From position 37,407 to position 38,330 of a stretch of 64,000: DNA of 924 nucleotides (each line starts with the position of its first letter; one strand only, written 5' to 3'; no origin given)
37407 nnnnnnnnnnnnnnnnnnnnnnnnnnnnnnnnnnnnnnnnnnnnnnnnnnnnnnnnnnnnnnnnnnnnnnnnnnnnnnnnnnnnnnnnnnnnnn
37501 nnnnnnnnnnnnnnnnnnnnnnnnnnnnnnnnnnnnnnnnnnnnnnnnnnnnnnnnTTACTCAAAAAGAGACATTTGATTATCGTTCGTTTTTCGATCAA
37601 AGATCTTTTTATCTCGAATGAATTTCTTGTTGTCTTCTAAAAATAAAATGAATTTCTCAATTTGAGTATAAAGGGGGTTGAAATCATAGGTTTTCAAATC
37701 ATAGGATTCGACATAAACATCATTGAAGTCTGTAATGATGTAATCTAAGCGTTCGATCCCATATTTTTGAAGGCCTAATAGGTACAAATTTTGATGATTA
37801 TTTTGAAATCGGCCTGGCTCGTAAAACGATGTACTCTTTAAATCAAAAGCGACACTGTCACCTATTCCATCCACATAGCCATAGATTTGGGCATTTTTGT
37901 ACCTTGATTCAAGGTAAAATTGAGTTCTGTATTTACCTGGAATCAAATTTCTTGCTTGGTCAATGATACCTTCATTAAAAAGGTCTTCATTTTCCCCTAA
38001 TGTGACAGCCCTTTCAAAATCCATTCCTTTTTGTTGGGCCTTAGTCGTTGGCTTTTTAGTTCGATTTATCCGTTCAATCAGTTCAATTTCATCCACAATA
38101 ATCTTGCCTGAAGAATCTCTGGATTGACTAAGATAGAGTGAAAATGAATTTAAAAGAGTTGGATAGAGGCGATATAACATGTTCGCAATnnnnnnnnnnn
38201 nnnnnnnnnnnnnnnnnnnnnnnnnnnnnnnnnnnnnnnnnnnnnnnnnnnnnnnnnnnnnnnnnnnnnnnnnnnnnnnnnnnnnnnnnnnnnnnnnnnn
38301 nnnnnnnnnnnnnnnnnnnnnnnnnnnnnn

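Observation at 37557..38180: Orphan phage-like PD-(D/E)XK nuclease ending in a sliding-clamp-binding-type motif (QMSLF)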

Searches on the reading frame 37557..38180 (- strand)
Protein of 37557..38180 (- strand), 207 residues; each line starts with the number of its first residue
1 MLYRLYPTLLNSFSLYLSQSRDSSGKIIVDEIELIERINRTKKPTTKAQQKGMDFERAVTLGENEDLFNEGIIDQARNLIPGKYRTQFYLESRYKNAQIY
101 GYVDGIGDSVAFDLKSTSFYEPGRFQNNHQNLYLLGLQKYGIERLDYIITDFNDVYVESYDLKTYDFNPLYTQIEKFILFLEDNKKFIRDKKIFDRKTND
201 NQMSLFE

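Call 3: search_protein_families(library=pfam, proteins=[window:37557-38180:-], max_evalue=10)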
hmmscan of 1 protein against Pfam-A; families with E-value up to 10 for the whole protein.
window:37557-38180:- (207 aa): 0 families

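Call 4: search_protein_families(library=phrogs, proteins=[window:37557-38180:-], max_evalue=10)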
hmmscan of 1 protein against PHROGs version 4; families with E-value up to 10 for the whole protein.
window:37557-38180:- (207 aa): 2 families
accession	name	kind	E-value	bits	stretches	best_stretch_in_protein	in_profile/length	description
phrog_35319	-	unknown function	1.5e-13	51.9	2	85-195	151-278/281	-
phrog_1706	-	DNA, RNA and nucleotide metabolism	0.085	13.3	1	89-195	112-224/293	CRISPR/Cas system associated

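Call 5: search_protein_families(library=ncbifam, proteins=[window:37557-38180:-], max_evalue=10)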
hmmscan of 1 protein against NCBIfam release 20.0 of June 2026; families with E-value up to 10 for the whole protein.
window:37557-38180:- (207 aa): 0 families

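Call 6: search_solved_structures(query=window:37557-38180:-, max_evalue=10)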
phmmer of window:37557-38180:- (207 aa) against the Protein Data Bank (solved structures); distinct sequences matched with E-value up to 10: 4.
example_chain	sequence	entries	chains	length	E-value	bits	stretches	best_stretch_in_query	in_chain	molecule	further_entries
4ovt_A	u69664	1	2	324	0.66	13.2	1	59-172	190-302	TRAP dicarboxylate transporter, DctP subunit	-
5wpp_A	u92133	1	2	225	0.72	13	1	75-165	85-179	12-epi-hapalindole C/U synthase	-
4y6c_A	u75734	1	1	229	0.85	12.8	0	81-135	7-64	ANSERINA PUTATIVE KINESIN LIGHT chain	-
4y6w_A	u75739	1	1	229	0.87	12.8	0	81-131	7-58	NaB(AB)3ACb - light chain TPR-like repeats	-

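Call 7: find_homologous_proteins(query=window:37557-38180:-, max_evalue=0.001)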
Query window:37557-38180:- (207 aa): 133 proteins with E <= 0.001 among 226 candidates; the best 120 are listed.
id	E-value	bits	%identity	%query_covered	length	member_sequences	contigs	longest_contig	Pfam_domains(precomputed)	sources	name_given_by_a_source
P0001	8.8e-125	432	95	100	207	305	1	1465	-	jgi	jgi:hypothetical protein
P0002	3.5e-114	398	87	100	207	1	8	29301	-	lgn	-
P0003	8.7e-112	390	84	100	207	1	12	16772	-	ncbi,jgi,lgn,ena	ncbi:MAG: hypothetical protein RL127_514 [Bacteroidota bacterium]|jgi:hypothetical protein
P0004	9.8e-112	390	84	100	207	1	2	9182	-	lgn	-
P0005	3.7e-111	388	84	100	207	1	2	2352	-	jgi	jgi:hypothetical protein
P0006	4.2e-111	388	83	100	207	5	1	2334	-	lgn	-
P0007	4.7e-111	387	84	100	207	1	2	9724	-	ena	-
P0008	1.1e-110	386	83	100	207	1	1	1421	-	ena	-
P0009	2.1e-110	385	83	100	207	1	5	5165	-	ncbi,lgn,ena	-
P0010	2.2e-110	385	84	100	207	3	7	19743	-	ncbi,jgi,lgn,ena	jgi:hypothetical protein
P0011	2.3e-110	385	83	100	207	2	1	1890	-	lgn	-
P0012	2.5e-110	385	83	100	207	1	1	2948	-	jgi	-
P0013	4.2e-110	384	83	100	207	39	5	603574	-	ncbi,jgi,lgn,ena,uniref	ncbi:hypothetical protein U0R10_06010 [Aquirufa sp. OSTEICH-129V]|jgi:hypothetical protein|uniref:Un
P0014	4.5e-110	384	83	100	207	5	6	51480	-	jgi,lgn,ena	jgi:hypothetical protein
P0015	5.7e-110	384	83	100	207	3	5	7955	-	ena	-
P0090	8.8e-75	269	58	99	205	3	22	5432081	-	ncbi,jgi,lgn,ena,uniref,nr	ncbi:hypothetical protein [Flectobacillus major]|jgi:uncharacterized protein Usg|uniref:hypothetical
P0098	6.3e-59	217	52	94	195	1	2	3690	-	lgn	-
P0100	1.9e-57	212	49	99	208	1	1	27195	-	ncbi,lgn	ncbi:MAG: hypothetical protein V4683_18260 [Bacteroidota bacterium]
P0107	3.6e-56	208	50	93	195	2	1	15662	-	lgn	-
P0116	6.9e-54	201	47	99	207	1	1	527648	-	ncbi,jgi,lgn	jgi:hypothetical protein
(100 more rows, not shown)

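Call 14: search_dna_similar(query=window:37557-38180:-, collection=phages, mode=protein, max_evalue=0.01, max_rows=30)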
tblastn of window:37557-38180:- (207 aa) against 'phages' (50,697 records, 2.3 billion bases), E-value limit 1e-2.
Records with a match: 6; places in all: 6; records where one place covers at least 80% of the query: 0.
Best place of each record, by identity: <60% 6.
By first word of the organism name: Faecalibacterium 3; Bacteroides 2; Bacteriophage 1.
By host as written in the record: Bacteroides salyersiae BG8 2; Faecalibacterium prausnitzii 2; Faecalibacterium sp. HTF-238 1; - 1.
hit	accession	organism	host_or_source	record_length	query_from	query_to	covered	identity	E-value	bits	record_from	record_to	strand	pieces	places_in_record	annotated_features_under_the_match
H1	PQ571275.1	Bacteroides phage BS-TP2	Bacteroides salyersiae BG8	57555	85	194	53%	37.5%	1e-11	69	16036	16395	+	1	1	HNH endonuclease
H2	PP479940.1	Faecalibacterium phage Pioen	Faecalibacterium sp. HTF-238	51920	33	170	67%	25.9%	6e-4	46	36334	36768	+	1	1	hypothetical protein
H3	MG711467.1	Faecalibacterium phage FP_Taranis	Faecalibacterium prausnitzii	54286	33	170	67%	25.9%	8e-4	45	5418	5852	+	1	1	PD-(D/E)XK nuclease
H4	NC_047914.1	Faecalibacterium phage FP_Taranis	Faecalibacterium prausnitzii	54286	33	170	67%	25.9%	8e-4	45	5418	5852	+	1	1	PD-(D/E)XK nuclease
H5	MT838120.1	Bacteriophage sp.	human fecal samples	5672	90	194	51%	30.4%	2e-4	47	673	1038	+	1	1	record has no annotation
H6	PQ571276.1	Bacteroides phage BS-TP3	Bacteroides salyersiae BG8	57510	90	194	51%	30.4%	2e-4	47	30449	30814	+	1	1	HNH endonuclease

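Call 15: get_annotated_region(hit=H1, flank=5000)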
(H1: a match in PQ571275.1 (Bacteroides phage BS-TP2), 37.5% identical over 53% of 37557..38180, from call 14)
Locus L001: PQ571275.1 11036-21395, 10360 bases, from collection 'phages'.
description: Bacteroides phage BS-TP2, complete genome.
organism: Bacteroides phage BS-TP2 (NCBI taxid 3385222)
taxonomy: Viruses
host: Bacteroides salyersiae BG8; source: sewage from septic tank; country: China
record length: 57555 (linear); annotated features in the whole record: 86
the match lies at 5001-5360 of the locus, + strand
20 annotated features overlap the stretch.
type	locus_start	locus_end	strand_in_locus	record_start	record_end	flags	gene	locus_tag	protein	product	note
CDS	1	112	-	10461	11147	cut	-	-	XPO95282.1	transcriptional repressor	BS-TP2_gp15; BS-TP2_gp15; Annot2=(structure alignment-afuniprot50) AF-A0A6C9G638-F1-model_v4 Peptidase_S24 ...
CDS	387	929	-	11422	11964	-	-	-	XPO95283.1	hypothetical protein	BS-TP2_gp16; BS-TP2_gp16; None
CDS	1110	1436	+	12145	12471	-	-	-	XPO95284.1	SH3 beta-barrel fold-containing protein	BS-TP2_gp17; BS-TP2_gp17; Annot2=(structure alignment-afuniprot50) AF-A0A3N2L3C4-F1-model_v4 DUF2693 domain-containing ...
CDS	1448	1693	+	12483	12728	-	-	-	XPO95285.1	hypothetical protein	BS-TP2_gp18; BS-TP2_gp18; None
CDS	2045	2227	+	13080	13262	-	-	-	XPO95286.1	hypothetical protein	BS-TP2_gp19; BS-TP2_gp19; None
CDS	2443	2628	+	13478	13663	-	-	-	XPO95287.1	hypothetical protein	BS-TP2_gp20; BS-TP2_gp20; None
CDS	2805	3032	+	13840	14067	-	-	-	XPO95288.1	hypothetical protein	BS-TP2_gp21; BS-TP2_gp21; None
CDS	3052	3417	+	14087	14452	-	-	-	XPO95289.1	HTH luxR-type domain-containing protein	BS-TP2_gp22; BS-TP2_gp22; Annot2=(structure alignment-afuniprot50) AF-A0A7Z9UDG0-F1-model_v4 LuxR family ...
CDS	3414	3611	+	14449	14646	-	-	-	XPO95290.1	excisionase family DNA binding protein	BS-TP2_gp23; BS-TP2_gp23; Annot2=(structure alignment-afuniprot50) AF-F5XG22-F1-model_v4 HTH_17 domain-containing ...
CDS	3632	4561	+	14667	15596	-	-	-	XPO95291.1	Sak4-like ssDNA annealing protein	BS-TP2_gp24; BS-TP2_gp24; Annot2=(structure alignment-afuniprot50) AF-A0A016GJN2-F1-model_v4 AAA domain ...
CDS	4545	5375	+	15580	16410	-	-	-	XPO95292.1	HNH endonuclease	BS-TP2_gp25; BS-TP2_gp25; Annot2=(structure alignment-afuniprot50) AF-A0A017N603-F1-model_v4 Putative hNH ...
CDS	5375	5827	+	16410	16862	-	-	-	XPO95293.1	single-stranded DNA-binding protein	BS-TP2_gp26; BS-TP2_gp26; Annot2=(hmm profile search-phrog [Rank2]) phrog_4932 single strand DNA binding ...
CDS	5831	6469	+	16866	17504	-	-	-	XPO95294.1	HNH endonuclease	BS-TP2_gp27; BS-TP2_gp27; Annot2=(hmm profile search-phrog [Rank2]) phrog_959 HNH endonuclease;Annot3=(structure ...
CDS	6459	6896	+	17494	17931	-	-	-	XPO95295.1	NinB protein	BS-TP2_gp28; BS-TP2_gp28; Annot2=(hmm profile search-phrog [Rank2]) phrog_72 NinB/ Orf homologous recombination ...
CDS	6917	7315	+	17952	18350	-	-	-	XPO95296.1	hypothetical protein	BS-TP2_gp29; BS-TP2_gp29; None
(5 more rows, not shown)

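Call 16: get_annotated_region(hit=H3, flank=5000)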
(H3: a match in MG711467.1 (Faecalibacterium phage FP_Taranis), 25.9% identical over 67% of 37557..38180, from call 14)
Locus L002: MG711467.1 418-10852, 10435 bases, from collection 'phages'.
description: Faecalibacterium phage FP_Taranis, complete genome.
organism: Faecalibacterium phage FP_Taranis (NCBI taxid 2070186)
taxonomy: Viruses; Duplodnaviria; Heunggongvirae; Uroviricota; Caudoviricetes; Taranisvirus; Taranisvirus taranis
host: Faecalibacterium prausnitzii; source: -; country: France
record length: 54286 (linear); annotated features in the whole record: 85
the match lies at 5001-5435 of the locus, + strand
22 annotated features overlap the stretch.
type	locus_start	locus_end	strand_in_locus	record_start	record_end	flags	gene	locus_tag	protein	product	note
CDS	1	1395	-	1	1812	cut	-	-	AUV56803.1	large serine recombinase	rasttk_feature_creation_tool=glimmer3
CDS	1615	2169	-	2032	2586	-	-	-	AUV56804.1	helix-turn-helix XRE family-like DNA binding protein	rasttk_feature_creation_tool=prodigal; DNA binding protein, helix-turn-helix XRE family like protein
CDS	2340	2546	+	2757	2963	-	-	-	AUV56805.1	hypothetical protein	rasttk_feature_creation_tool=prodigal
CDS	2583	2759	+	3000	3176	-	-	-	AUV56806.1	hypothetical protein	rasttk_feature_creation_tool=prodigal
CDS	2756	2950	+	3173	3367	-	-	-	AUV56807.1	hypothetical protein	rasttk_feature_creation_tool=prodigal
CDS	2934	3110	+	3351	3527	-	-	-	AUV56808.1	hypothetical protein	rasttk_feature_creation_tool=prodigal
CDS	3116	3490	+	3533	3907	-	-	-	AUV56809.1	hypothetical protein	rasttk_feature_creation_tool=prodigal; DUF3846 domain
CDS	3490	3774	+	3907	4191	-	-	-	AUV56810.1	hypothetical protein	rasttk_feature_creation_tool=prodigal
CDS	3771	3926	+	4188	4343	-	-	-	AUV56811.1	hypothetical protein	rasttk_feature_creation_tool=prodigal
CDS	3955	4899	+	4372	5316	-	-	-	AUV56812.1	recombinase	rasttk_feature_creation_tool=prodigal; Sak4 Homologous Recombination enzyme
CDS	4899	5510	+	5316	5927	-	-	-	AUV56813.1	PD-(D/E)XK nuclease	rasttk_feature_creation_tool=prodigal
CDS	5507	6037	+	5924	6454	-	-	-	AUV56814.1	ninB like protein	rasttk_feature_creation_tool=prodigal; ninB like protein, DNA metabolism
CDS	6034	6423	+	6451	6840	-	-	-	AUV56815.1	protein with zinc finger containing-domain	rasttk_feature_creation_tool=prodigal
CDS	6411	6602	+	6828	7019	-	-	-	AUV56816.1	hypothetical protein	rasttk_feature_creation_tool=prodigal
CDS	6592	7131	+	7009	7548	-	-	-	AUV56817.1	single-stranded DNA-binding protein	rasttk_feature_creation_tool=prodigal; SSB Single-strand DNA binding protein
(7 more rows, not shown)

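Call 20: find_related_loci(query=A1, collection=genome_contigs, flank=8000)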
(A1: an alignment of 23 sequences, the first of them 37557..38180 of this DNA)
Query A1 (207 aa) in genome_contigs; peptide patterns used: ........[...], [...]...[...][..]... (x = any residue, [..] = any of these).
172 stretches matched a pattern; 112 encode a relative of the query (tblastn E <= 1e-3); the best 80 are kept; 80 distinct loci.
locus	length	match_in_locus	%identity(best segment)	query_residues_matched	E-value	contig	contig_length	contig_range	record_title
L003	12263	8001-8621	98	1-207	9e-134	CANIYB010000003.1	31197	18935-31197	MAG: Cytophagaceae bacterium isolate RH-18aug17-254 genome assembly, contig: RH-18aug17-C3405, whole genome shotgun sequ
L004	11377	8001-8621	98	1-207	9e-134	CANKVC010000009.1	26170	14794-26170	MAG: Cytophagaceae bacterium isolate ZE-13oct10-196 genome assembly, contig: ZE-13oct10-C851, whole genome shotgun seque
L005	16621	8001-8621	97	1-207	1e-132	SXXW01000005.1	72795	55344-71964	MAG: Cytophagaceae bacterium isolate F1-20-MAGs067 F1-20__c34530, whole genome shotgun sequence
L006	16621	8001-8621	97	1-207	3e-132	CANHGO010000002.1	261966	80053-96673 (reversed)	MAG: Cytophagaceae bacterium isolate RE-26jul17-103 genome assembly, contig: RE-26jul17-C20, whole genome shotgun sequen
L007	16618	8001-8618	97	1-206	3e-132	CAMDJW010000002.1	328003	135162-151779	MAG: Spirosoma fluviale isolate MsE-30jul19-202 genome assembly, contig: MsE-30jul19-C12, whole genome shotgun sequence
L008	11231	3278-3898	96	1-207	9e-132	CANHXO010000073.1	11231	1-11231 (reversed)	MAG: Cytophagaceae bacterium isolate RE-4nov15-229 genome assembly, contig: RE-4nov15-C9901, whole genome shotgun sequen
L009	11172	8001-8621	97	1-207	6e-132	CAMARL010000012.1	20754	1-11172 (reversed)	MAG: Spirosoma fluviale isolate AH-03may19-137 genome assembly, contig: AH-03may19-C4478, whole genome shotgun sequence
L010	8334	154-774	96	1-207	2e-131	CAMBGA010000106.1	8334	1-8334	MAG: Spirosoma fluviale isolate TrE-25oct19-232 genome assembly, contig: TrE-25oct19-C13268, whole genome shotgun sequen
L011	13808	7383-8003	96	1-207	2e-131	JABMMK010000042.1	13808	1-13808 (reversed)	MAG: Cytophagales bacterium isolate bin.530 k141_929198, whole genome shotgun sequence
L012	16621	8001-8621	95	1-207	2e-130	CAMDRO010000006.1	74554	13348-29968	MAG: Spirosoma fluviale isolate TrH-25oct19-212 genome assembly, contig: TrH-25oct19-C441, whole genome shotgun sequence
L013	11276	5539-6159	84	1-207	1e-117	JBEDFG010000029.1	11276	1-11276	MAG: Bacteroidota bacterium isolate NASQAN2014_188_F_bin.37 scaffold_638, whole genome shotgun sequence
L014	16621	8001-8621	83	1-207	2e-116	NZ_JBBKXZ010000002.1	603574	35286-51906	Aquirufa avitistagni strain OSTEICH-129V NODE_2_length_603574_cov_150.544538, whole genome shotgun sequence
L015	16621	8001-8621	83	1-207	3e-116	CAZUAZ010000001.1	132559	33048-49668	MAG TPA_asm: uncultured Aquirufa sp. isolate SRP318679_co1_229 genome assembly, contig: NODE_143_length_132559_cov_25.05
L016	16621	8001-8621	83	1-207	4e-116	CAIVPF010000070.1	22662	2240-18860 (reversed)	MAG: uncultured Cytophagaceae bacterium isolate Ki3-D1_bin-0807 genome assembly, contig: bin-0807:070/165, whole genome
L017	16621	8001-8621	83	1-207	8e-116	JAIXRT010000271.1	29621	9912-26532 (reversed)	MAG: Cytophagaceae bacterium isolate C4_MAG_00070 pond_C4_MAG_00070_000000000065, whole genome shotgun sequence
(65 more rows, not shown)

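Call 22: predict_structure(alignment_id=A1)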
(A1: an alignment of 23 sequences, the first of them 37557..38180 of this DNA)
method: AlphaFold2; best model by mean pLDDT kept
length: 207 residues; sequences in the alignment: 23
mean_pLDDT: 92.2   pTM: 0.85
mean pLDDT of the five models: 92.2, 91.8, 91.5, 91.4, 91.3
residues with pLDDT >= 90: 183; 70-90: 13; 50-70: 2; < 50: 9
segments of 3 or more residues with pLDDT < 50: 199-207
pLDDT, mean of each block of 10 residues (from residue 1): 94 96 92 95 90 96 95 97 94 93 95 96 96 95 97 97 97 97 95 72 40
secondary structure, 60 per line:
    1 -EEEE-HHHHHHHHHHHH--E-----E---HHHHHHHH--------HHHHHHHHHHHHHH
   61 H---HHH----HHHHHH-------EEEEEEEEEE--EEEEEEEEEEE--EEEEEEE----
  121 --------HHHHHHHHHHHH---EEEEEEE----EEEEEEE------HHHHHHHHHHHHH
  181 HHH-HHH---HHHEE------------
elements in order: E2-5 H7-18 H31-38 H47-61 H72-77 E85-94 E97-107 E110-116 H129-140 E144-150 E155-161 H168-183

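Call 23: search_protein_representatives(alignment_id=A1)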
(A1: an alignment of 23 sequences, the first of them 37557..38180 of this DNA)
Query: 23 sequences, 205 profile positions. Proteins with E-value up to 0.001 (for the whole library): 582; up to 1e-10: 293; up to 1e-30: 21. The best 150 are listed.
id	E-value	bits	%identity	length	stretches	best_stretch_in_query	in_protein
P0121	2.4e-80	285.5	-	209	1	2-205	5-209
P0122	4.0e-56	206.4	-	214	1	2-197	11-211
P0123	5.5e-52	192.9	-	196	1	2-195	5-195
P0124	5.9e-51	189.6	-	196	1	2-195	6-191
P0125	1.4e-49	185.1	-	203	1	2-196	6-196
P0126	1.6e-48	181.6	-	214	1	2-196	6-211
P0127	2.1e-46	174.7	-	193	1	3-194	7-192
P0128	2.6e-45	171.1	-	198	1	2-195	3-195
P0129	2.7e-44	167.8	-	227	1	75-185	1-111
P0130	6.1e-44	166.7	-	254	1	2-198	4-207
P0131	1.5e-43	165.4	-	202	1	2-195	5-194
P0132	3.4e-38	147.9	-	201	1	2-194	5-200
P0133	5.2e-38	147.3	-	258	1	2-198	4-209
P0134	1.1e-37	146.2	-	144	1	65-197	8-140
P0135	9.4e-36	139.9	-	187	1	28-193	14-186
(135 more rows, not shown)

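Call 26: fold_search(model_id=the predicted structure, library=pdb)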
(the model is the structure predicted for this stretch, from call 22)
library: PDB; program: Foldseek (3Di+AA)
matches with E <= 10: 424; with E <= 0.001: 12
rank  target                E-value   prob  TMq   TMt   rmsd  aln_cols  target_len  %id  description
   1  9kqh_A                2.3e-05  1.00  0.42  0.15   6.3       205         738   12  Crystal structure of Finegoldia magna DinG in complex with ssDNA and ADPNP (released 2025-12-03)
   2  3h4r                  1.5e-04  1.00  0.50  0.48   6.1       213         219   11  Crystal structure of E. coli RecE exonuclease (released 2009-05-26)
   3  4ic1_A                1.6e-04  1.00  0.41  0.42   7.7       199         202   12  Crystal structure of SSO0001 (released 2013-01-16)
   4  3sz4                  2.0e-04  1.00  0.49  0.52   5.6       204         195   14  Crystal Structure of LHK-Exo in complex with dAMP (released 2012-02-15)
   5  5zyu_A                2.0e-04  1.00  0.44  0.42   7.5       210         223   12  The crystal structure of humanMGME1 with single strand DNA2 (released 2018-09-19)
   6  3l0a                  2.5e-04  1.00  0.48  0.39   6.7       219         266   12  Crystal structure of Putative exonuclease (RER070207002219) from Eubacterium rectale at 2.19 A resolution (released 2010-01-12)
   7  5bto_B                3.1e-04  0.99  0.36  0.24  12.5       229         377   17  Crystal structure of Scheffersomyces stipitis Rai1 (released 2015-07-08)
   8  6ppr_A                3.3e-04  1.00  0.41  0.13  13.4       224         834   13  Cryo-EM structure of AdnA(D934A)-AdnB(D1014A) in complex with AMPPNP and DNA (released 2019-11-20)
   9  9np6_A                4.0e-04  1.00  0.46  0.13  11.8       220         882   14  Cryo-EM structure of AdnA(D934A)-AdnB(D1014A) in complex with AMPPNP and blunt end DNA (released 2025-03-19)
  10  4ic1_B                4.5e-04  1.00  0.40  0.41   7.7       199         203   12  Crystal structure of SSO0001 (released 2013-01-16)
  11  5ulj_D                4.5e-04  0.94  0.32  0.22  12.8       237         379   18  Crystal structure of Scheffersomyces stipitis Rai1 in complex with (3'-NADP)+ and calcium ion (released 2017-05-17)
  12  4ic1_D                9.7e-04  1.00  0.39  0.39   7.9       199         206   12  Crystal structure of SSO0001 (released 2013-01-16)
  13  4ic1_G                1.0e-03  1.00  0.46  0.47   5.8       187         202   12  Crystal structure of SSO0001 (released 2013-01-16)
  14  5zyt_A                1.1e-03  1.00  0.45  0.43   7.5       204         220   13  Crystal structure of human MGME1 with 3' overhang double strand DNA3 (released 2018-09-19)
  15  5zyv_A                1.3e-03  1.00  0.39  0.41   5.9       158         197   14  Crystal structure of human MGME1 with single strand DNA2 and Ca2+ (released 2018-09-19)
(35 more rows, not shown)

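Call 37: find_encoding_contigs(protein=P0100, flank=8000, max_places=3)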
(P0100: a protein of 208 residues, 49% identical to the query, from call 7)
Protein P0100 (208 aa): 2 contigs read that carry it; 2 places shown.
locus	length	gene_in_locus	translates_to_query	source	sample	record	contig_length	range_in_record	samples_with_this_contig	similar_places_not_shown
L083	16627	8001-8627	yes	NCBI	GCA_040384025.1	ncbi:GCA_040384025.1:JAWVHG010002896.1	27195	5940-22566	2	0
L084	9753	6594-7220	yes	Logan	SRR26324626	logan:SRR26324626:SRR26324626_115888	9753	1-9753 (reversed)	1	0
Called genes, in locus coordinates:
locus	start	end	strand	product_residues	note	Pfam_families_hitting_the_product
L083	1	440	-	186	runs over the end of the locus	PF12833:HTH_18, PF00165:HTH_AraC (weak)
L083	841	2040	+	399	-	PF26696:PTL_trimer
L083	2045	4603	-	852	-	PF15902:Sortilin-Vps10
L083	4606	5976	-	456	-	PF26696:PTL_trimer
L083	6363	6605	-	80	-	-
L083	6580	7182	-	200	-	PF04542:Sigma70_r2, PF08281:Sigma70_r4_2, PF04545:Sigma70_r4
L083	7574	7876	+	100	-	PF06999:Suc_Fer-like (faint)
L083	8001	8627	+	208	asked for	-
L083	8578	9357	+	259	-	PF00702:Hydrolase, PF13419:HAD_2, PF13242:Hydrolase_like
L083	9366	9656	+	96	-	-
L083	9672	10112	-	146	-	PF14534:DUF4440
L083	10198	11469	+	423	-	PF02463:SMC_N (faint), PF13304:AAA_21 (faint), PF00005:ABC_tran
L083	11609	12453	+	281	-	-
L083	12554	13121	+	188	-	-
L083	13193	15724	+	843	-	PF17132:Glyco_hydro_106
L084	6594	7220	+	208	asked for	-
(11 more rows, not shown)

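Call 38: find_encoding_contigs(protein=P0107, flank=8000, max_places=3)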
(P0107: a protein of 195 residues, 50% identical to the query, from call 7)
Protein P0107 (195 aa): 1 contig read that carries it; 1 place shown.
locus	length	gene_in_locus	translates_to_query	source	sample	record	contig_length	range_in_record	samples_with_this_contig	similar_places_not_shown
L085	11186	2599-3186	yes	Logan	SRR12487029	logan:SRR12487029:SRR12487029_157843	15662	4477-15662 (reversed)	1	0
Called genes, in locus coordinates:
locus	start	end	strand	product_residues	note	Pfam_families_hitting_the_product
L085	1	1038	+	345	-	?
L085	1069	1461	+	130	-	-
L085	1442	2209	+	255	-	PF01884:PcrB, PF00977:His_biosynth, PF01207:Dus (weak)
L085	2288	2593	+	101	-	PF06999:Suc_Fer-like (faint)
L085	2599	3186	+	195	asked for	-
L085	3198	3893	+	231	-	PF00702:Hydrolase, PF13419:HAD_2, PF13242:Hydrolase_like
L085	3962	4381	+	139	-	-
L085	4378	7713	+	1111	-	PF07504:FTP, PF01447:Peptidase_M4, PF02868:Peptidase_M4_C, PF18962:Por_Secre_tail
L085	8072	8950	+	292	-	PF00376:MerR, PF13411:MerR_1, PF02607:B12-binding_2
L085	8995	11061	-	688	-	PF01804:Penicil_amidase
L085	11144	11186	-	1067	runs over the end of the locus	PF13620:CarboxypepD_reg, PF13715:CarbopepD_reg_2, PF07715:Plug, PF00593:TonB_dep_Rec_b-barrel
